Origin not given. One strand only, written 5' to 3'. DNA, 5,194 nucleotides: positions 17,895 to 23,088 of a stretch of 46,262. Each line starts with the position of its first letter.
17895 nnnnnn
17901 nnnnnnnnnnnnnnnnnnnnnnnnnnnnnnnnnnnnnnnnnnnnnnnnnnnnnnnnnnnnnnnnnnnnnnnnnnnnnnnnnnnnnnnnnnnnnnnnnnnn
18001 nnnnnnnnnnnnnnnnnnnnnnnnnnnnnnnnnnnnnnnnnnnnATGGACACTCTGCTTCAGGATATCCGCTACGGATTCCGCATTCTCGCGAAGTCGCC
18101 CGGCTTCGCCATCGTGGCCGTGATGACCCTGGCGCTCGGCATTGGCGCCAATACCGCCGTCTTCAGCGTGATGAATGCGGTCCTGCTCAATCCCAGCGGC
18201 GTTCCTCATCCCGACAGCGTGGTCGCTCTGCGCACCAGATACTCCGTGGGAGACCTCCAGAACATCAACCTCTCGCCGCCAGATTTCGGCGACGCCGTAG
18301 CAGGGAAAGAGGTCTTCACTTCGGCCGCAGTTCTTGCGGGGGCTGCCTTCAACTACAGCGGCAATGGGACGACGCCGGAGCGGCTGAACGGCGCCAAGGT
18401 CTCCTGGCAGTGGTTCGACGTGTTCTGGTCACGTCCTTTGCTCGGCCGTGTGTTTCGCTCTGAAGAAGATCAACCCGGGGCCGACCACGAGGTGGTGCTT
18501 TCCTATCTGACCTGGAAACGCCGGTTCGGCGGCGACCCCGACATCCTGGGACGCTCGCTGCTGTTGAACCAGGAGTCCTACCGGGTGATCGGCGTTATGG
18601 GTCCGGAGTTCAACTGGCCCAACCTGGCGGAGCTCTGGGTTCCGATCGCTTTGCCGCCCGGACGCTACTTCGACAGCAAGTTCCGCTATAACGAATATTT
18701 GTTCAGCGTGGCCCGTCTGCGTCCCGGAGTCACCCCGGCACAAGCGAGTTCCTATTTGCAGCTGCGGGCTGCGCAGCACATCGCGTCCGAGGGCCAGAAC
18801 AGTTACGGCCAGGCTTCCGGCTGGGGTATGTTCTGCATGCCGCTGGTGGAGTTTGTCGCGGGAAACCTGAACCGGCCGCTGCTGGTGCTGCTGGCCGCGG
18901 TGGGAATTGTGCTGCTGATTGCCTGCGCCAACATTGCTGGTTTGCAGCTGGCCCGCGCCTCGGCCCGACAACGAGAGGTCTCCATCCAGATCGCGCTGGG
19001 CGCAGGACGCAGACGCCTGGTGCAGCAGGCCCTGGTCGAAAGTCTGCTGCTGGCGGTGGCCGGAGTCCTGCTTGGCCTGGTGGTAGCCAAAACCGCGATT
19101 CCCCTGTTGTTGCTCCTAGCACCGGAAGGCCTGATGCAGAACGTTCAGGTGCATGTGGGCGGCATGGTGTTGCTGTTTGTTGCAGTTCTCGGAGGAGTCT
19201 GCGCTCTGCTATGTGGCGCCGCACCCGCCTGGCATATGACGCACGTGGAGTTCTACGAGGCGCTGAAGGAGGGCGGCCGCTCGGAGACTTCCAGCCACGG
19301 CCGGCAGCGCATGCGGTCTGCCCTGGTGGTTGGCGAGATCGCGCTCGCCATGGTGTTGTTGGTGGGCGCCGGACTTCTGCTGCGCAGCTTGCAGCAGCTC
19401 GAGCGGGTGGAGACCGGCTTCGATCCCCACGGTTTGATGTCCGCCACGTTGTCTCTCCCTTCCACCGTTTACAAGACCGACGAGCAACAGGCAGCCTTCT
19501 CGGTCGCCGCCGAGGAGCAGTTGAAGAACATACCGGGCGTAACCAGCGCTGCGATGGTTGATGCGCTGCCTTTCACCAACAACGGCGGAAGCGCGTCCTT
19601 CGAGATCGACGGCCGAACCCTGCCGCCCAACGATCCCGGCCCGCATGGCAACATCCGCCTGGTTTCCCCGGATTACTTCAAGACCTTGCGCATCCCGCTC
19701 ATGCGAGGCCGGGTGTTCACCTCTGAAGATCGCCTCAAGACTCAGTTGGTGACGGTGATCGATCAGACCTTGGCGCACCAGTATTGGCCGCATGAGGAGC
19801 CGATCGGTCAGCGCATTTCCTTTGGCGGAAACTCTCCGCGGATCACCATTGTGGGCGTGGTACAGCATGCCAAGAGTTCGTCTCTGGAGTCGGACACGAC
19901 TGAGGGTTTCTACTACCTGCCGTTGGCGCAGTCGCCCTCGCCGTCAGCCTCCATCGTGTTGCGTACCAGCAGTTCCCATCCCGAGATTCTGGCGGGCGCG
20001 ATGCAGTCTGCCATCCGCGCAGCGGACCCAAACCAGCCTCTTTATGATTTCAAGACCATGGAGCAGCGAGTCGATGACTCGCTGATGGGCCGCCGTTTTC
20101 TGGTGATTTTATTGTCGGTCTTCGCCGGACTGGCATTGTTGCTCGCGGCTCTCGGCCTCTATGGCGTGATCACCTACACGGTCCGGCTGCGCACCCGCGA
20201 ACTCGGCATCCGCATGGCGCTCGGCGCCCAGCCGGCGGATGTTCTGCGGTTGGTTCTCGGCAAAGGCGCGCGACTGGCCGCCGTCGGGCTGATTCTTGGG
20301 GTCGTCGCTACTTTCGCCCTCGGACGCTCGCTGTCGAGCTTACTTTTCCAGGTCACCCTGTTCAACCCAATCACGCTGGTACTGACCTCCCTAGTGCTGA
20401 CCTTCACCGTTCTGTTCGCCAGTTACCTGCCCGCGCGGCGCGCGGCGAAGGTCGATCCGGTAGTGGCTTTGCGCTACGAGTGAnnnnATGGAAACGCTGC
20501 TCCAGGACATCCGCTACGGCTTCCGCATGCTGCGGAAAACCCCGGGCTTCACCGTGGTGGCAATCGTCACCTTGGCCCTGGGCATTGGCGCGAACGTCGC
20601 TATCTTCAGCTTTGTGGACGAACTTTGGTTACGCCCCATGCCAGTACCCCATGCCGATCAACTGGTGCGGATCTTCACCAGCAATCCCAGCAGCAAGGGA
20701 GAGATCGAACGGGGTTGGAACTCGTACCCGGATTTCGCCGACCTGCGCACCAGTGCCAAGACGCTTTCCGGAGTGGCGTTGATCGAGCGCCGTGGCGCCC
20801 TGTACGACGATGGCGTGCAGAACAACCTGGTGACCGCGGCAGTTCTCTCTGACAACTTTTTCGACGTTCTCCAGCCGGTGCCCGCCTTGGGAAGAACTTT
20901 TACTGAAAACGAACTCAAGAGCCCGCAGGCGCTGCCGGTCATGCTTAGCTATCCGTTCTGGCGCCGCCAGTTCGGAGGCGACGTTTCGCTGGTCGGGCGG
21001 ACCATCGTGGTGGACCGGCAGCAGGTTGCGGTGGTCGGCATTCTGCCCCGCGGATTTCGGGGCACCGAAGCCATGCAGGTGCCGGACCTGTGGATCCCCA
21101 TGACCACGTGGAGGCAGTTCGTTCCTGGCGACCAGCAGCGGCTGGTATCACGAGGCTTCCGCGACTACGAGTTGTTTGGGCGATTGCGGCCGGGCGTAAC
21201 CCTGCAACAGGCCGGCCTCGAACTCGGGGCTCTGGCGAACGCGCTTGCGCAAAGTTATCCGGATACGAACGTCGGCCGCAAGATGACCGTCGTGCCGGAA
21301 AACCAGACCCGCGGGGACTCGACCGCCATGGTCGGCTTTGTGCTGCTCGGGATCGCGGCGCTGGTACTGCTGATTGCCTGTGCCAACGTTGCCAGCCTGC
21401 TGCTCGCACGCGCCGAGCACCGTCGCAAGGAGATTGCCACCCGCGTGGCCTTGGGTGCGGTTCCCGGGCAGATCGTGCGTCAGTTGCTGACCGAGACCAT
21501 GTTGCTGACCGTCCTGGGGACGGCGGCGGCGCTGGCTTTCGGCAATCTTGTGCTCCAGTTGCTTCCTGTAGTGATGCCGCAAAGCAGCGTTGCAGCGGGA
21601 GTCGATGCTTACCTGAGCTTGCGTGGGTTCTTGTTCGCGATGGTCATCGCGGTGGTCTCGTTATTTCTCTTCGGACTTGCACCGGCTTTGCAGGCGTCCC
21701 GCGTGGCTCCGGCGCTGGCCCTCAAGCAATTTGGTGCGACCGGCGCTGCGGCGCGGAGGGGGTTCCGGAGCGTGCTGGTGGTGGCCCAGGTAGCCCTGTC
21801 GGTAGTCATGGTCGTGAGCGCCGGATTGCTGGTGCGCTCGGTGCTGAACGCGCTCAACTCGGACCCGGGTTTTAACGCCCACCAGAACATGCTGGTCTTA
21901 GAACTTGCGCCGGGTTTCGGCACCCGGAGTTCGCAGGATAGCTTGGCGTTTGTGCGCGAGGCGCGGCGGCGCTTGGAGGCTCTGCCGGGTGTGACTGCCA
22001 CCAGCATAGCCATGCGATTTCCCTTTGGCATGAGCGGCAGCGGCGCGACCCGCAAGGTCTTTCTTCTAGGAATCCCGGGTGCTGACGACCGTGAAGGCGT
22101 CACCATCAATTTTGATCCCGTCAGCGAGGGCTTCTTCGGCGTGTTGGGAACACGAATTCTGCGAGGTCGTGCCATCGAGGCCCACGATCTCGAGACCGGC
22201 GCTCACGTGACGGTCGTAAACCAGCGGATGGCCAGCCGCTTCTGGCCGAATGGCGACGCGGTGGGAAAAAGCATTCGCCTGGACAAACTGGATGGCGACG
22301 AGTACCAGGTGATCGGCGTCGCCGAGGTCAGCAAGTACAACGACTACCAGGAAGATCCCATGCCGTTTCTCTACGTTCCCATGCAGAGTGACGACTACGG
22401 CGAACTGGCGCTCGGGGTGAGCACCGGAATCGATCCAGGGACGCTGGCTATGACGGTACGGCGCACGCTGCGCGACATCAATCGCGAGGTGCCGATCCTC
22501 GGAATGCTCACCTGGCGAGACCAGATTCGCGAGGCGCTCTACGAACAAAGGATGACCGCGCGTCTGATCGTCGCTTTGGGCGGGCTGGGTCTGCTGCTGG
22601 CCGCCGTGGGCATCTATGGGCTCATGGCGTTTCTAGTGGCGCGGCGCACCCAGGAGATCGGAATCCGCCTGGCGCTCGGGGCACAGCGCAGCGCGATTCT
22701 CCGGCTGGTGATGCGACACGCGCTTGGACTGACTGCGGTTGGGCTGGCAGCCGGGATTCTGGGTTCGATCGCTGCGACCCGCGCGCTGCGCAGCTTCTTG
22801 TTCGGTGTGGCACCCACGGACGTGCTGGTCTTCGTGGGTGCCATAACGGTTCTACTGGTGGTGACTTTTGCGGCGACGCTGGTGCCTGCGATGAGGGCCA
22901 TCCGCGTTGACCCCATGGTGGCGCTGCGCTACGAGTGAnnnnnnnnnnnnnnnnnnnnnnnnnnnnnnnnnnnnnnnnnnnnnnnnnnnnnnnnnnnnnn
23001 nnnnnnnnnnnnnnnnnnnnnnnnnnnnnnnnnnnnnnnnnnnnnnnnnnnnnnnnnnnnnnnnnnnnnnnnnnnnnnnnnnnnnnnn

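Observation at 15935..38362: Self-regulated sigma-54 operon: one adaptor, one TolC duct and two ATPases, but six tandem ADOP-type duplicated MacB/FtsX permeases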

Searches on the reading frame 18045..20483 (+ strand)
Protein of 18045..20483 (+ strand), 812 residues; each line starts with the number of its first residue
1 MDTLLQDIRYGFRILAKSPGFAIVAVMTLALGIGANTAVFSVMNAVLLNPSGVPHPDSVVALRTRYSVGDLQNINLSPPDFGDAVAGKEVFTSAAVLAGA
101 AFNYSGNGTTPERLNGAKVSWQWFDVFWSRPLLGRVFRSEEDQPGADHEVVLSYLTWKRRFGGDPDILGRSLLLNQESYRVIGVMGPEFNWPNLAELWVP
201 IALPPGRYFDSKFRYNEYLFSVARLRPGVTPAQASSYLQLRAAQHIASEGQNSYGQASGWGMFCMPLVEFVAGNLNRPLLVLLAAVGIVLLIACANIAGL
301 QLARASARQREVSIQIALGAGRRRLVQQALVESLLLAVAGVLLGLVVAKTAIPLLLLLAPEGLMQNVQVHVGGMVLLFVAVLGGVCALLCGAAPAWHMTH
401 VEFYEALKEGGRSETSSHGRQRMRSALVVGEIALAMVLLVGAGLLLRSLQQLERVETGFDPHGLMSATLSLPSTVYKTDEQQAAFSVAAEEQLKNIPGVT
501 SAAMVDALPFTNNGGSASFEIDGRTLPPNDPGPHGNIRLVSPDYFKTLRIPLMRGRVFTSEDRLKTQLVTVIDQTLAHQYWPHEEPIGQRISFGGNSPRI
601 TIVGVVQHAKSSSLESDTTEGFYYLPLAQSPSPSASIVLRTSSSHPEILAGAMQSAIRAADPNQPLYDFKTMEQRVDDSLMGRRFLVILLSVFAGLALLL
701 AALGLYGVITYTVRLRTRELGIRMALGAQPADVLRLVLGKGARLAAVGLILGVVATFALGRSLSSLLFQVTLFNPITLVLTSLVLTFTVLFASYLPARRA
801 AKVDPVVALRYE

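Call 3: search_protein_families(library=pfam, proteins=[window:18045-20483:+])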
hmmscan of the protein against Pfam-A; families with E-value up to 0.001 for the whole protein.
window:18045-20483:+ (812 aa): 2 families
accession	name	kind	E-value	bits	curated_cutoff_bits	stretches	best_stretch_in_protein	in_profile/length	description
PF12704.14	MacB_PCD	-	4.2e-37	128.9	27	2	23-238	2-204/207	MacB-like periplasmic core domain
PF02687.27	FtsX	-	3e-28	98.7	25.5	2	692-805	2-120/120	FtsX-like permease C-terminal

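Call 4: search_protein_families(library=ncbifam, proteins=[window:18045-20483:+])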
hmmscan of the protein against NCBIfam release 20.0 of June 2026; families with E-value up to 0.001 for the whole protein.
window:18045-20483:+ (812 aa): 3 families
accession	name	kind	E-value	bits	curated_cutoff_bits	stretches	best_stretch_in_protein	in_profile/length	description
TIGR03434.1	ADOP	subfamily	2.5e-282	938.8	622.3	1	4-812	1-803/803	ADOP family duplicated permease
NF007826.0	PRK10535.1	equivalog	1.3e-31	109.6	966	2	537-810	369-646/648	macrolide ABC transporter ATP-binding protein/permease MacB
NF038008.1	ABC_perm_DarB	equivalog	2.4e-07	29.1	700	0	279-470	273-458/777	darobactin export ABC transporter permease subunit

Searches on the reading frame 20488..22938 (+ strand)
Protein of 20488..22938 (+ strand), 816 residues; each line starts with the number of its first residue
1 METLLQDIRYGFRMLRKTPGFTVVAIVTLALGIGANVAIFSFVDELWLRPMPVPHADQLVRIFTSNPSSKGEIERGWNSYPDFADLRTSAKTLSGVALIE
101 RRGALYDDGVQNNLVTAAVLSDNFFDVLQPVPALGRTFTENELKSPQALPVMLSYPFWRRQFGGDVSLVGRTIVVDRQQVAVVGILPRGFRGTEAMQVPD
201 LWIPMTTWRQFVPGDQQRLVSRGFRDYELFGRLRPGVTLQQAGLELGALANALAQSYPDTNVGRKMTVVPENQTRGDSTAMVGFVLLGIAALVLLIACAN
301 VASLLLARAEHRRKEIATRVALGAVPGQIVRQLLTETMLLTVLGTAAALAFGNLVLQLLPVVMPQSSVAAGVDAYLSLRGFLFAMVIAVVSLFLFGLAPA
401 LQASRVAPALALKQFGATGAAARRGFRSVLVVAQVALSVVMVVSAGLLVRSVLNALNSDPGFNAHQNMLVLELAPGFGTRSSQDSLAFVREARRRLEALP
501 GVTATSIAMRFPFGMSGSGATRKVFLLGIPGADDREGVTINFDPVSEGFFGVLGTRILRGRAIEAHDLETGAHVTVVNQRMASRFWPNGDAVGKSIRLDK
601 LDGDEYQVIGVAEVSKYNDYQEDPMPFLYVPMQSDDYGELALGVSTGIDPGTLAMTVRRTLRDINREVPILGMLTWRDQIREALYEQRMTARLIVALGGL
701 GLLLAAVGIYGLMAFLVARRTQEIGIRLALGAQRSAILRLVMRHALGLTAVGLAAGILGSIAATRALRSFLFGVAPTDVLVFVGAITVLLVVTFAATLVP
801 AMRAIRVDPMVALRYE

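Call 3: search_protein_families(library=pfam, proteins=[window:20488-22938:+])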
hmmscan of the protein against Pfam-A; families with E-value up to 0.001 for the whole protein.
window:20488-22938:+ (816 aa): 2 families
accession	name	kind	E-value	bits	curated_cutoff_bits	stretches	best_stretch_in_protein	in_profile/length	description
PF12704.14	MacB_PCD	-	1.5e-39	136.9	27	2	22-243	1-201/207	MacB-like periplasmic core domain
PF02687.27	FtsX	-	1e-26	93.8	25.5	2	289-406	3-118/120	FtsX-like permease C-terminal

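Call 4: search_protein_families(library=ncbifam, proteins=[window:20488-22938:+])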
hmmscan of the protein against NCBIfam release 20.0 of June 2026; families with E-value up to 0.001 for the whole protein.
window:20488-22938:+ (816 aa): 5 families
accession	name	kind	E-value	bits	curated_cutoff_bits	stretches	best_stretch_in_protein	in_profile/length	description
TIGR03434.1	ADOP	subfamily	6e-245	815.1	622.3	1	4-816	1-803/803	ADOP family duplicated permease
NF007826.0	PRK10535.1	equivalog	8.5e-26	90.4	966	2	115-412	367-645/648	macrolide ABC transporter ATP-binding protein/permease MacB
TIGR02212.1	lolCE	equivalog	7.2e-16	58.1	362.45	1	424-816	15-411/411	lipoprotein-releasing ABC transporter permease subunit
NF038008.1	ABC_perm_DarB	equivalog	1.2e-06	26.8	700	1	285-520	275-498/777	darobactin export ABC transporter permease subunit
TIGR01185.1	devC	equivalog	4.7e-05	22.5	290.35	0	644-800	214-363/380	ABC transporter permease DevC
